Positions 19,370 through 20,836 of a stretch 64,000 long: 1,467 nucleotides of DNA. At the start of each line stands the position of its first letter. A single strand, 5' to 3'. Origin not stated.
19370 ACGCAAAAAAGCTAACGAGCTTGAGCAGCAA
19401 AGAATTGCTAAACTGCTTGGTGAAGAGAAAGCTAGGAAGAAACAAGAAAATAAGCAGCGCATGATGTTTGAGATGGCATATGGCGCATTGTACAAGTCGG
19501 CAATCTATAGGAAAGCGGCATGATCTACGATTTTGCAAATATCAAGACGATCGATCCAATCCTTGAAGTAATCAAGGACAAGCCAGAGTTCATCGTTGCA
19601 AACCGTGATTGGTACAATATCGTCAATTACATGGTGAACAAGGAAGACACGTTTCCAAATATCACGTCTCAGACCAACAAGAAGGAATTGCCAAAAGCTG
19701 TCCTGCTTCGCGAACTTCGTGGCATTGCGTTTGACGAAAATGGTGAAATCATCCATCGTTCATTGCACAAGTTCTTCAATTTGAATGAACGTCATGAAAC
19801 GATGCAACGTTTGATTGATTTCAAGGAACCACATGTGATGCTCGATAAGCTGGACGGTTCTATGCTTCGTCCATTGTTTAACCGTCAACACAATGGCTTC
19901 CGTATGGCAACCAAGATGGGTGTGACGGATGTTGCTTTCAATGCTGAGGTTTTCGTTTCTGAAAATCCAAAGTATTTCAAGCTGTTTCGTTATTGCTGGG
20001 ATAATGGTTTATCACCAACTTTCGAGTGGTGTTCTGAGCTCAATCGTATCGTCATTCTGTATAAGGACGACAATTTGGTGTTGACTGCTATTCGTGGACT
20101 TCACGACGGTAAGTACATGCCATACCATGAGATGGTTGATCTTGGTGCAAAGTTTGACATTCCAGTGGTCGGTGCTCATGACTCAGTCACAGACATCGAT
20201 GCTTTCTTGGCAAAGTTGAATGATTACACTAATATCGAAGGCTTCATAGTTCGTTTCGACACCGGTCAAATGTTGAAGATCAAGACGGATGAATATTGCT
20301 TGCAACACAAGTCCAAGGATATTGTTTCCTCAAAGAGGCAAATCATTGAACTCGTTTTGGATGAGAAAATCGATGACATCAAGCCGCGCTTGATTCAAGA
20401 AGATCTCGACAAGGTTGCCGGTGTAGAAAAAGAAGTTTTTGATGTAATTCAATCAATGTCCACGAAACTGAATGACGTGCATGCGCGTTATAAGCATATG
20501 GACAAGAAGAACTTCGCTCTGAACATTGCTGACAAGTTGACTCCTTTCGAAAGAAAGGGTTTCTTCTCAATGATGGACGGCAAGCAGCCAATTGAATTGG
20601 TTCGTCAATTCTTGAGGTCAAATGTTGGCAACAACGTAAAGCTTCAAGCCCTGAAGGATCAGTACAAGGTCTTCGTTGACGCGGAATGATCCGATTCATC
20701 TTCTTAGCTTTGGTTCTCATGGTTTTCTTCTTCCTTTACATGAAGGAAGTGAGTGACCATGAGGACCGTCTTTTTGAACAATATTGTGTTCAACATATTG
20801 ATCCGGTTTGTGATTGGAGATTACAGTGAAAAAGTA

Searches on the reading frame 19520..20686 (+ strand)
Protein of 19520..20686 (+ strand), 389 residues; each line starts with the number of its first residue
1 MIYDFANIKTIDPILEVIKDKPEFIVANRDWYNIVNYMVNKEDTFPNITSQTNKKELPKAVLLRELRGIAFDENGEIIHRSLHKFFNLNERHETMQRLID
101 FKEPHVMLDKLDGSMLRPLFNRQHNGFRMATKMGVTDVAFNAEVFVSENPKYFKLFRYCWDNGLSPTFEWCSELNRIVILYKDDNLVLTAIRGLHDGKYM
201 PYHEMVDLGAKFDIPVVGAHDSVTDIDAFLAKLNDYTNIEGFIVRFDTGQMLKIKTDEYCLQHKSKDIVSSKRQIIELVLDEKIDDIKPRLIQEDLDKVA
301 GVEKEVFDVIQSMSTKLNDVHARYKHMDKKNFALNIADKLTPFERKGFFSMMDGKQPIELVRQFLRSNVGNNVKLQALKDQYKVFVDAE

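Call 69: search_protein_families(library=phrogs, proteins=[window:19520-20686:+], max_evalue=0.00001)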
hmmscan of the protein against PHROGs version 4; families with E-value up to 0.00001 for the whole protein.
window:19520-20686:+ (389 aa): 2 families
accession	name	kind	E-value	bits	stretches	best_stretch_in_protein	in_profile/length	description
phrog_562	-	tail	6.9e-64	217.1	1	61-375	52-370/377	RNA ligase and tail fiber protein attachment catalyst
phrog_8238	-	DNA, RNA and nucleotide metabolism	8.4e-08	31.7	1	66-275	458-686/737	RNA ligase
